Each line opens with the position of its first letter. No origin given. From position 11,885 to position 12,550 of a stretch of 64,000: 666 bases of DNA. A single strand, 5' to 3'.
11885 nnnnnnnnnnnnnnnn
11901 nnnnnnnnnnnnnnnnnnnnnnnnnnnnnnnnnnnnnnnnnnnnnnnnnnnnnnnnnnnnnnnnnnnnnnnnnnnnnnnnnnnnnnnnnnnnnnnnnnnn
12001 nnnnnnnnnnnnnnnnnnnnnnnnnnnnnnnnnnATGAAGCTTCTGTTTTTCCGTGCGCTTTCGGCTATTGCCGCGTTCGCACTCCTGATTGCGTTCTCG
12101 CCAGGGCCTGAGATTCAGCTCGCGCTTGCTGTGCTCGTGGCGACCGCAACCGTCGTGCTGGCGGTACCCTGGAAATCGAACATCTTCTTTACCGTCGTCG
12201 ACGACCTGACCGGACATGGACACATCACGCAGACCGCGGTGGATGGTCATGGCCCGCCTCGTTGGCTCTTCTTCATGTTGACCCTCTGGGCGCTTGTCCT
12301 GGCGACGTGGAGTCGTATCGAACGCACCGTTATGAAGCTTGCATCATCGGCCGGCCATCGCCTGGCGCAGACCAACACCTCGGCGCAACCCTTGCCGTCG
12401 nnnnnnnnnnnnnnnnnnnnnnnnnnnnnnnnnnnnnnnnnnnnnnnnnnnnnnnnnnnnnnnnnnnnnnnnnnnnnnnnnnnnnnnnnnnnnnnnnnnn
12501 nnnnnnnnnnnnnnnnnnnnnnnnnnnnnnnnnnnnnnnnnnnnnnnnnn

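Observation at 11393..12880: GC-rich islet between recG and the malic enzyme gene, carrying two orphan proteins and a structured small transcript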

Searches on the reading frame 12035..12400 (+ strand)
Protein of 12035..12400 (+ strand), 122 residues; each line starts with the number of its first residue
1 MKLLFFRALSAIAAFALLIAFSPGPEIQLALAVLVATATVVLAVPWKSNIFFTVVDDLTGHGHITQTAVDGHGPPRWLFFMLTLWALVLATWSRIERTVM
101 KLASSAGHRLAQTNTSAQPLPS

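Call 7: search_protein_families(library=pfam, proteins=[window:12035-12400:+], max_evalue=1)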
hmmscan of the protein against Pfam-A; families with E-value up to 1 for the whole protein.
window:12035-12400:+ (122 aa): 0 families

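Call 8: search_protein_families(library=phrogs, proteins=[window:12035-12400:+], max_evalue=1)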
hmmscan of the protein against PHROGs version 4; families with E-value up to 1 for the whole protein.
window:12035-12400:+ (122 aa): 1 family
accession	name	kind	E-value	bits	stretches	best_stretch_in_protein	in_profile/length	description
phrog_336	-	unknown function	0.27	12.3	1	31-66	9-47/57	-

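Call 11: find_homologous_proteins(query=window:12035-12400:+, max_evalue=0.01)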
Query window:12035-12400:+ (122 aa): 6 proteins with E <= 0.01 among 832 candidates.
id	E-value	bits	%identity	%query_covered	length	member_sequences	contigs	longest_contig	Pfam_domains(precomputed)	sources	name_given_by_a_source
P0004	5.1e-72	257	100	100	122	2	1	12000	-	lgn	-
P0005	9.5e-29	118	54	100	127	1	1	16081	-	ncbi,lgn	-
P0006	2.6e-25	107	50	100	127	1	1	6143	-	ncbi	-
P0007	6.9e-24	102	52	85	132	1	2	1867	-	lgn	-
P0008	3.3e-22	97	50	100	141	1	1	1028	-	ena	-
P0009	2.8e-18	84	51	85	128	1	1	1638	-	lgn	-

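Call 12: find_encoding_contigs(protein=P0005, flank=8000)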
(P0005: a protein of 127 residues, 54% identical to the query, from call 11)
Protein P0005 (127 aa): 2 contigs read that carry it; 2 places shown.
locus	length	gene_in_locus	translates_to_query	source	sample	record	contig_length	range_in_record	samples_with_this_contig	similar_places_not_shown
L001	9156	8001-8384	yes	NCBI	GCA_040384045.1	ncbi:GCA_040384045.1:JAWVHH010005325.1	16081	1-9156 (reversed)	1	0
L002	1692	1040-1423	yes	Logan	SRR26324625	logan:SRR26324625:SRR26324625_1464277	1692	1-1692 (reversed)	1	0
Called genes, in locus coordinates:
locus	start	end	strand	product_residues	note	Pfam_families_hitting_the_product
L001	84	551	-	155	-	-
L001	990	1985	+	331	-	PF02729:OTCace_N, PF00185:OTCace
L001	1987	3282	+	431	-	PF01979:Amidohydro_1, PF12890:DHOase, PF07969:Amidohydro_3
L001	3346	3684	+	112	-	-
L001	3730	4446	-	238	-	PF01925:TauE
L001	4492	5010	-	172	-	PF00271:Helicase_C, PF19833:RecG_dom3_C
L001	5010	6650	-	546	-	-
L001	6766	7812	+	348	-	-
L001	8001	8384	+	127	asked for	-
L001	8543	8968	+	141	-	-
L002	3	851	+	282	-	?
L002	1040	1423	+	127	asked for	-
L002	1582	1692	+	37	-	?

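Call 14: find_encoding_contigs(protein=P0006, flank=8000)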
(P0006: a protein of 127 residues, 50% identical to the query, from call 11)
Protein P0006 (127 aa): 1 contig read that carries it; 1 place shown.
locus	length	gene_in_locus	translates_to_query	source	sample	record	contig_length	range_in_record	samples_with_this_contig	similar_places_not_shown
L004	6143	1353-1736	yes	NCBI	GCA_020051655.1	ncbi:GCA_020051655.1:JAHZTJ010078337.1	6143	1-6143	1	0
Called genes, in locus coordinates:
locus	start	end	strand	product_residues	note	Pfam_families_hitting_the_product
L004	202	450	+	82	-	-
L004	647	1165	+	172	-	-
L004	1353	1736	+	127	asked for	-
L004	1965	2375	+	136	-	-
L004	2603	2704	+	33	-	-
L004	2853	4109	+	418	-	PF00390:malic, PF03949:Malic_M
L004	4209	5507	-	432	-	PF07690:MFS_1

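Call 25: find_encoding_contigs(protein=P0007, flank=8000)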
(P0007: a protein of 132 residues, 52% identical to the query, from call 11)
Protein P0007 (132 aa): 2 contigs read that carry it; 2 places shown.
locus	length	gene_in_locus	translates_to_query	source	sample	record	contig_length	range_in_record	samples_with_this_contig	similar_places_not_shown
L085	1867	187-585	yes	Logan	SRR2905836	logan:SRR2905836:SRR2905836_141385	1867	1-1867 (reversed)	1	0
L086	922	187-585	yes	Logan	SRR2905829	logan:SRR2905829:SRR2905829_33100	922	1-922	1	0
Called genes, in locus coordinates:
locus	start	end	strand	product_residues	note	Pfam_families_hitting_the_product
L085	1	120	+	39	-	?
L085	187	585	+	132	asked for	-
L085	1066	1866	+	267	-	?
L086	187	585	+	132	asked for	-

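Call 26: find_encoding_contigs(protein=P0009, flank=8000)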
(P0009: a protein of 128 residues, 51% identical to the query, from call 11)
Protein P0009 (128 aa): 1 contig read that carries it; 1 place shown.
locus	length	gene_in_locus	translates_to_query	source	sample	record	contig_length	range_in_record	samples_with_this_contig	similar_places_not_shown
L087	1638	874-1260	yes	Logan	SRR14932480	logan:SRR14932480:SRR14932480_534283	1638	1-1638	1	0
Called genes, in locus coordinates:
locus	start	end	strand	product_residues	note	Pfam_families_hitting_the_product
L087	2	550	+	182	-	?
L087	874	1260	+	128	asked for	-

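Call 27: find_encoding_contigs(protein=P0008, flank=8000)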
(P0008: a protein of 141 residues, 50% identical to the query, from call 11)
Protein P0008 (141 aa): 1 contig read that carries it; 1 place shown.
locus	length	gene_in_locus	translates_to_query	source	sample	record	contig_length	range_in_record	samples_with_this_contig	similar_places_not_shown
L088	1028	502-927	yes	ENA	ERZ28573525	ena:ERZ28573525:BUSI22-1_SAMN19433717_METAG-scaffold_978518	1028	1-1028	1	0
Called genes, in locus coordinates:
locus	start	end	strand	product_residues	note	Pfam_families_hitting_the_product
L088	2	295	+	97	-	?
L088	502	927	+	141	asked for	-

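Call 54: search_protein_representatives(alignment_id=A5)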
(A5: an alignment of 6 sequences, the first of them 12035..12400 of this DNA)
Query: 6 sequences, 128 profile positions. Proteins with E-value up to 0.001 (for the whole library): 4; up to 1e-10: 3; up to 1e-30: 3. The best 4 are listed.
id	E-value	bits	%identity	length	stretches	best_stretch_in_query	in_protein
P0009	4.4e-56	204.6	-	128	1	1-128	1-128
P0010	6.4e-37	142.6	-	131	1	3-128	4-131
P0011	9.4e-37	142.1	-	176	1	1-128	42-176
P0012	7.1e-07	45.5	-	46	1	85-128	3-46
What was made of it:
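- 12035..12403 (+): ORF2: 122 aa, a small His-rich membrane protein with invariant motifs AFSPG, GHGH, HG, W-AL, WS, S-GH and SAQPLPS. SD AGGAGG at 12025-12030. GC3 is 0.707. The family has only about 10 members, all in this islet (calls 11, 54).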

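Call 56: find_encoding_contigs(protein=P0011, flank=8000)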
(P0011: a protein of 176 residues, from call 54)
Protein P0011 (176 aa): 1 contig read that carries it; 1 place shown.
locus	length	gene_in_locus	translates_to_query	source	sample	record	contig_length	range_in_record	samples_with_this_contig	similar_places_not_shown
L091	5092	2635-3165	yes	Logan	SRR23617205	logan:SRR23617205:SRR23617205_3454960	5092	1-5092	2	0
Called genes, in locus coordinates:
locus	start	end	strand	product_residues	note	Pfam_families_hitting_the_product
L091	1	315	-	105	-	?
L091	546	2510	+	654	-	PF00270:DEAD, PF00271:Helicase_C, PF21010:HA2_C (faint)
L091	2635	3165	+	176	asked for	-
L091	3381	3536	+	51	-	-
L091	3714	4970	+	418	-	PF00390:malic, PF03949:Malic_M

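Call 57: find_encoding_contigs(protein=P0010, flank=8000)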
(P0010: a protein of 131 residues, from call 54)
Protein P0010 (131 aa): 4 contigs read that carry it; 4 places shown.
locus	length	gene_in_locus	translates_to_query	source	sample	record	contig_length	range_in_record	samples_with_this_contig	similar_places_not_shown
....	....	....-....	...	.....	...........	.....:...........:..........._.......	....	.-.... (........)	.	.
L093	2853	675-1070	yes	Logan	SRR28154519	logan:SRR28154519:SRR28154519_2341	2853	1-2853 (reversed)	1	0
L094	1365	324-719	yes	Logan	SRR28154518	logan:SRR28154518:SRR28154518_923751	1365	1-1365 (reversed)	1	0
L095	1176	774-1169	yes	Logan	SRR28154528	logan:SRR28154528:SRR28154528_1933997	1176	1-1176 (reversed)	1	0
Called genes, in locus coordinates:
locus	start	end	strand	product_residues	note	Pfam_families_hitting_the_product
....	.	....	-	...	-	?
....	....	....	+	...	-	-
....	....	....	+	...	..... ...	-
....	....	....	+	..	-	-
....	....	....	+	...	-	?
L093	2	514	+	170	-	?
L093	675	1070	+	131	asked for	-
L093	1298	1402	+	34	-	-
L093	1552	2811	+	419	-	PF00390:malic, PF03949:Malic_M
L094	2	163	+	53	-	?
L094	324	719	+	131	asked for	-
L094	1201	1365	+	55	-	?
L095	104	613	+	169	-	-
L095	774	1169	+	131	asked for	-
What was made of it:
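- The unit is always immediately upstream of the malic-enzyme gene, even in L091 where slot 1 differs (calls 14, 25, 56, 57).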

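Call 66: search_protein_families(library=pfam, proteins=[L091:546-2507:+, L001:6766-7809:+, L004:1965-2372:+, L087:2-547:+, L004:647-1162:+, L004:202-447:+, L091:3381-3533:+], max_evalue=0.1)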
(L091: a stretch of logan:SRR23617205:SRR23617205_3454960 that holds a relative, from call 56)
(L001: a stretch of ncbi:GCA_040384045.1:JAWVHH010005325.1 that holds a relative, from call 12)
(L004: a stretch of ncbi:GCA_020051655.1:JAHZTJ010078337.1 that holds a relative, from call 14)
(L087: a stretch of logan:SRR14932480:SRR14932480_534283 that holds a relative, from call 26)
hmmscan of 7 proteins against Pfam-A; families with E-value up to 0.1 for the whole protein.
L091:546-2507:+ (654 aa): 9 families
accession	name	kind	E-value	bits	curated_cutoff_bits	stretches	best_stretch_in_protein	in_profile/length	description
PF00271.37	Helicase_C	-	1.8e-13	51.1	23.5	1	195-312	6-109/110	Helicase conserved C-terminal domain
PF00270.35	DEAD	-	1.5e-11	44.8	26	1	10-162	5-163/167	DEAD/DEAH box helicase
PF21010.2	HA2_C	-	1.8e-05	25.6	21.3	1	400-443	2-47/77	Helicase associated domain (HA2), ratchet-like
PF13401.12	AAA_22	-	8.3e-05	23.3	27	1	20-161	6-127/130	AAA domain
PF16240.10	DUF4899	-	0.0012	18.6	25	1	120-242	117-237/283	Domain of unknown function (DUF4899)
PF20720.3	nSTAND3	-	0.019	15.1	27.2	1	10-41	8-39/155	Novel STAND NTPase 3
PF25199.1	nSTAND_NTPase5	-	0.03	14.6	34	0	17-40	39-62/145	Novel STAND NTPase 5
PF13191.12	AAA_16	-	0.055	14.4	32.6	0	15-133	19-149/167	AAA ATPase domain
PF13245.12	AAA_19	-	0.075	13.6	25.1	0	11-77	3-69/134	AAA domain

L001:6766-7809:+ (348 aa): 0 families

L004:1965-2372:+ (136 aa): 0 families

L087:2-547:+ (182 aa): 1 family
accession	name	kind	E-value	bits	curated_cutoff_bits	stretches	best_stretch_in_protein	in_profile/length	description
PF00313.28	CSD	-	7.2e-05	23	27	1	81-138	2-63/66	'Cold-shock' DNA-binding domain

L004:647-1162:+ (172 aa): 2 families
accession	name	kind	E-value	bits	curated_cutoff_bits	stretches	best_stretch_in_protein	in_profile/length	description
PF20384.3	DUF6679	-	0.00088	19.8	23.9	1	23-92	9-81/103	Family of unknown function (DUF6679)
PF00313.28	CSD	-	0.01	16.1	27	1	14-66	10-58/66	'Cold-shock' DNA-binding domain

L004:202-447:+ (82 aa): 0 families

L091:3381-3533:+ (51 aa): 0 families

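Call 67: search_protein_families(library=padloc, proteins=[window:12035-12400:+, L091:546-2507:+, L001:6766-7809:+, L004:1965-2372:+, L087:2-547:+, L004:647-1162:+, L004:202-447:+], max_evalue=0.1)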
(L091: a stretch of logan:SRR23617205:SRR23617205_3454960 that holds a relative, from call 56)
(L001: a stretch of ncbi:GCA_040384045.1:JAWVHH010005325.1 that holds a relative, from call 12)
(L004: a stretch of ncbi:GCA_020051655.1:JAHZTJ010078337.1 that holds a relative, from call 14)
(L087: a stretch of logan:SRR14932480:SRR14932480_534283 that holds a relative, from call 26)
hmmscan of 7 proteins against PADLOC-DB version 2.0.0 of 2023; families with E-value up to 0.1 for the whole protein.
window:12035-12400:+ (122 aa): 0 families

L091:546-2507:+ (654 aa): 12 families
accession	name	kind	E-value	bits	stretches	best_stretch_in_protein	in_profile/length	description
PDLC01767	Cas3e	-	2.4e-07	27.7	1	115-269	326-495/680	-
PDLC00938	Cas3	-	2.2e-06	25.1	1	117-170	125-176/358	CRISPR-associated helicase Cas3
PDLC01252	Cas3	-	2.4e-05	21.9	1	117-269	113-264/324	CAS-I; effector_G3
PDLC03960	SngC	-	0.00015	18.7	1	193-345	252-393/720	-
PDLC01762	Cas3b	-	0.00031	17.4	1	117-269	359-513/692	-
PDLC01148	RecD_like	-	0.00059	16.2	1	3-64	312-376/719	RecD/Tra ATPase fused to N-terminal HHH domain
PDLC04140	mad8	-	0.0027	15.3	0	18-46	26-54/314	mads_8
PDLC01710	Cas3a1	-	0.0028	14.2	1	119-158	346-385/745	Cas3_1_CAS-I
PDLC01761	Cas3b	-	0.0037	14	1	119-268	356-510/705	-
PDLC02864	DpdF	-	0.017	11.9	0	9-49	27-68/610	DpdF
PDLC02080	Cas3b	-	0.027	10.9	1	118-168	386-433/709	-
PDLC01734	typeIV_RecD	-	0.033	10.4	1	10-63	345-401/763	RecD_0_IVD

L001:6766-7809:+ (348 aa): 0 families

L004:1965-2372:+ (136 aa): 1 family
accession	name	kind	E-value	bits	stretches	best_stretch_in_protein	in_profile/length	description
PDLC04086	SIR2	-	0.019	12.3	1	51-95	17-56/361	-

L087:2-547:+ (182 aa): 1 family
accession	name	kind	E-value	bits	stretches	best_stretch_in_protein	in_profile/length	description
PDLC02916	CSD_V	-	0.013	13.4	1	90-138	14-61/64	-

L004:647-1162:+ (172 aa): 0 families

L004:202-447:+ (82 aa): 0 families

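Call 68: search_protein_families(library=ncbifam, proteins=[window:12035-12400:+, L091:546-2507:+, L001:6766-7809:+, L004:1965-2372:+, L087:2-547:+, L004:647-1162:+], max_evalue=0.1)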
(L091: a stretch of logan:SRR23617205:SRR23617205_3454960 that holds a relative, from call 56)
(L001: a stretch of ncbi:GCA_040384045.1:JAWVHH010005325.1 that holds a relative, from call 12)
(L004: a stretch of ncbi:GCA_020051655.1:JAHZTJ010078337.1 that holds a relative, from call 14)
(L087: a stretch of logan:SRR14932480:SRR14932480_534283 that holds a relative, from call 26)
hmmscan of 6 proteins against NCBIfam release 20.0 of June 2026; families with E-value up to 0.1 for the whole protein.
window:12035-12400:+ (122 aa): 0 families

L091:546-2507:+ (654 aa): 14 families
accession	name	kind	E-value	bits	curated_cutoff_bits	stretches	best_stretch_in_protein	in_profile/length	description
TIGR01967.1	DEAH_box_HrpA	equivalog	3.1e-90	303.4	722.75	1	2-475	65-561/1284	ATP-dependent RNA helicase HrpA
NF008348.1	PRK11131.1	equivalog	1e-81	274.8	1400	1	2-472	66-560/1287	ATP-dependent RNA helicase HrpA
TIGR01970.1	DEAH_box_HrpB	equivalog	3.2e-74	250.7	546.15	1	3-430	1-447/825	ATP-dependent helicase HrpB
NF008662.0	PRK11664.1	equivalog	1.5e-66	225.2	1053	1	2-426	3-447/813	ATP-dependent helicase HrpB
NF008744.0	PRK11776.1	equivalog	2.1e-06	26.6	524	1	202-281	242-321/460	ATP-dependent RNA helicase DbpA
TIGR01587.1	cas3_core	equivalog_domain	8.3e-06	25.1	102.45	1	117-170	125-176/358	CRISPR-associated helicase Cas3'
NF008394.0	PRK11192.1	equivalog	6.5e-05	21.9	507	1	202-284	247-329/441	ATP-dependent RNA helicase SrmB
NF053711.1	RNA_heli_RhlE1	exception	0.00099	18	750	1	200-277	242-319/434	RNA helicase RhlE1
NF053636.1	DDHlcsCsdAPsy1082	equivalog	0.0042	15.7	890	1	204-330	245-356/512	DEAD/DEAH box helicase CsdA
NF053631.1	RNA_helic_CshA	equivalog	0.0094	14.9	646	1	204-276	239-311/434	degradosome RNA helicase CshA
TIGR02467.1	CbiE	equivalog_domain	0.061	12.8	92.9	0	162-232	110-170/204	precorrin-6y C5,15-methyltransferase (decarboxylating) subunit CbiE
NF010540.1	PRK13929.1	exception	0.078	12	515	0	168-225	162-220/334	rod-share determining protein MreBH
NF007248.0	PRK09694.1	equivalog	0.078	10.9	569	0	116-163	439-488/878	CRISPR-associated helicase/endonuclease Cas3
NF002340.1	PRK01297.1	equivalog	0.098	11.4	564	0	203-278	250-325/372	ATP-dependent RNA helicase RhlB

L001:6766-7809:+ (348 aa): 0 families

L004:1965-2372:+ (136 aa): 0 families

L087:2-547:+ (182 aa): 0 families

L004:647-1162:+ (172 aa): 2 families
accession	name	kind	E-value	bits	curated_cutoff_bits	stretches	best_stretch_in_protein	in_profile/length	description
NF049933.1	TransAntitermCspE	equivalog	0.0029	17.7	120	1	15-66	14-61/69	transcription antiterminator/RNA stability regulator CspE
NF007679.0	PRK10354.1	subfamily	0.029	14.7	130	1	14-65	14-61/70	RNA chaperone/antiterminator CspA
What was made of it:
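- The L091 slot-1 HrpA-like helicase (TIGR01967, 3e-90; call 68) is 72-77% identical to genes in GC3 0.74-0.89 blocks next to large serine recombinases.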

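Call 69: predict_structure(alignment_id=A5)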
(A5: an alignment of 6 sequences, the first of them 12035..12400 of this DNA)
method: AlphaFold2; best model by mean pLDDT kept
length: 122 residues; sequences in the alignment: 6
mean_pLDDT: 63.1   pTM: 0.30
mean pLDDT of the five models: 63.1, 61.8, 59.1, 58.8, 57.0
residues with pLDDT >= 90: 0; 70-90: 35; 50-70: 63; < 50: 24
segments of 3 or more residues with pLDDT < 50: 49-57, 60-72
pLDDT, mean of each block of 10 residues (from residue 1): 60 65 61 68 52 47 46 61 79 78 73 64 70
secondary structure, 60 per line:
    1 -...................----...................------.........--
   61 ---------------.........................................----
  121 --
elements in order: H2-20 H25-43 H50-58 H76-116
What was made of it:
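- Checked: AF2 gives helices at 2-20, 25-43 and 76-116 (call 69).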

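Call 72: find_related_loci(query=A5, collection=viral_contigs, flank=8000)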
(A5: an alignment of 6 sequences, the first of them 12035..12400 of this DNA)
Query A5 (122 aa) in viral_contigs; peptide patterns used: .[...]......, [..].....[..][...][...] (x = any residue, [..] = any of these).
29 stretches matched a pattern, but none encodes a relative of the query by tblastn (E <= 1e-3).

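Call 74: find_related_loci(query=L001:6766-7809:+, collection=viral_contigs, flank=8000)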
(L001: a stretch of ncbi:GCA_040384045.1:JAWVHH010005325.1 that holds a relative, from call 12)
Query L001:6766-7809:+ (348 aa) in viral_contigs; peptide patterns used: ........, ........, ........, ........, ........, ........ (x = any residue, [..] = any of these).
9 stretches matched a pattern, but none encodes a relative of the query by tblastn (E <= 1e-3).

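Call 75: search_dna_similar(query=window:12035-12400:+, collection=phages, mode=protein, max_evalue=0.01)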
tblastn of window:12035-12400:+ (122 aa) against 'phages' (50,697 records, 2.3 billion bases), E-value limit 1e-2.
No match.
